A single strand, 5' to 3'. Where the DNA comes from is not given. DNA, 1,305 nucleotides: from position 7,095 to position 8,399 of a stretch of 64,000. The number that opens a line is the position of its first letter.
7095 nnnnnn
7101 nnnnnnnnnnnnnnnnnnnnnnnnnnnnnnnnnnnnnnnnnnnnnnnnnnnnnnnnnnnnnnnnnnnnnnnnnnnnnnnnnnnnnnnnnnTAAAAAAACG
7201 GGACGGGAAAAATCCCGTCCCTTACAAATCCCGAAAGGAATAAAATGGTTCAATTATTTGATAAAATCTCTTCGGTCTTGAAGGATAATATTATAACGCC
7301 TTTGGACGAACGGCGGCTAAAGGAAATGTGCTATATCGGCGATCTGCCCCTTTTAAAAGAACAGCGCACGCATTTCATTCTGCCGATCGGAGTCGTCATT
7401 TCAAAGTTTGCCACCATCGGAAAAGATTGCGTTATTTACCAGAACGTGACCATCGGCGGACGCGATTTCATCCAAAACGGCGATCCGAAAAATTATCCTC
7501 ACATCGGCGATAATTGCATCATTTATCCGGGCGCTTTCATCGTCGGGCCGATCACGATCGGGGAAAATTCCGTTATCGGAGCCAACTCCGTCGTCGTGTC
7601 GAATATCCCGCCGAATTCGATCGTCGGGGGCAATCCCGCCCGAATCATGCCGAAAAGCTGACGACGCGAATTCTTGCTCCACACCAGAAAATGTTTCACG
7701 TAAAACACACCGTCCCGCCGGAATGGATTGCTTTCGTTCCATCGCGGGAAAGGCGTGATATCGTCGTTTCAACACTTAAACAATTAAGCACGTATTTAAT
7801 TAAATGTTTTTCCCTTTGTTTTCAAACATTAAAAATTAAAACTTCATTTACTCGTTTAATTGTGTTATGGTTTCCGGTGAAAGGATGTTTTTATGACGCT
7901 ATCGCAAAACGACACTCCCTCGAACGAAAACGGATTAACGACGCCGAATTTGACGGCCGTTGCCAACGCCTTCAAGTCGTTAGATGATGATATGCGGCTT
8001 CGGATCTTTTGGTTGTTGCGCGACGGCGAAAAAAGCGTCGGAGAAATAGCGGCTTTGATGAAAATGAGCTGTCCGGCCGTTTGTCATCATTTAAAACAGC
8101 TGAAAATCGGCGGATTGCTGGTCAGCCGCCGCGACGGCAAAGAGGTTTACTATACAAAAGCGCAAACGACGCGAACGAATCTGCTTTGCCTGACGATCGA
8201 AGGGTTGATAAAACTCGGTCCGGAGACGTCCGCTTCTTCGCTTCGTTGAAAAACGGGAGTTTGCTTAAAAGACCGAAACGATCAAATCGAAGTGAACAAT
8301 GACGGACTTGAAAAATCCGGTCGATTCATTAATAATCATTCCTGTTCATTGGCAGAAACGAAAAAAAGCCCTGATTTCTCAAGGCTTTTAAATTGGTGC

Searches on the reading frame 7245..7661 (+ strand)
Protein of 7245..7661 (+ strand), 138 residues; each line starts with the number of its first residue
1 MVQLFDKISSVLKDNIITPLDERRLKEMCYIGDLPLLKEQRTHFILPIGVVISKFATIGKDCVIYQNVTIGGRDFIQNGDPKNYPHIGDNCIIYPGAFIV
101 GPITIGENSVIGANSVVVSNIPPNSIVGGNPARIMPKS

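Call 7: search_protein_families(library=pfam, proteins=[window:7245-7661:+], max_evalue=0.01)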
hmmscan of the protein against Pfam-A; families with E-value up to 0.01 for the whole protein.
window:7245-7661:+ (138 aa): 3 families
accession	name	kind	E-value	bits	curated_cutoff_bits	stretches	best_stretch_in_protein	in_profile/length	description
PF00132.30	Hexapep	-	1.4e-13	50.4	27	2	85-117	2-34/36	Bacterial transferase hexapeptide (six repeats)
PF14602.12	Hexapep_2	-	8.7e-06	25.8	27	1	102-117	1-16/34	Hexapeptide repeat of succinyl-transferase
PF25084.1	LbH_EIF2B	-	0.00079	19.9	54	1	50-119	10-77/105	EIF2B subunit epsilon LbH domain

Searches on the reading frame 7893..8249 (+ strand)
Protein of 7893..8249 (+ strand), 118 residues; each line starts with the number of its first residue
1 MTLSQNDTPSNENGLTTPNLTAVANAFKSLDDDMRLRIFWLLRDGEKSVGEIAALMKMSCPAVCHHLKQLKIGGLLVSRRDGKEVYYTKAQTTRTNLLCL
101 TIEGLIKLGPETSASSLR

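Call 7: search_protein_families(library=pfam, proteins=[window:7893-8249:+], max_evalue=0.01)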
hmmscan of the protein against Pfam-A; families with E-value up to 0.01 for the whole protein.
window:7893-8249:+ (118 aa): 6 families
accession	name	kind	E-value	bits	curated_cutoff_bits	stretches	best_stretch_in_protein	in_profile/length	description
PF01022.26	HTH_5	-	4.6e-10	39.7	22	1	33-75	2-44/47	Bacterial regulatory protein, arsR family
PF12840.13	HTH_20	-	1.4e-08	35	27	1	30-78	1-50/51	Helix-turn-helix domain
PF12802.13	MarR_2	-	0.00018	22.1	27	1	39-82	12-56/61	MarR family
PF13551.12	HTH_29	-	0.0026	18.3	28.1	1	35-83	1-54/64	Winged helix-turn helix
PF21476.4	PF0610-like_N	-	0.003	18.2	33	1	35-69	3-37/50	PF0610-like, N-terminal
PF05331.17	DUF742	-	0.0042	17.3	27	1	29-107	39-113/114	Protein of unknown function (DUF742)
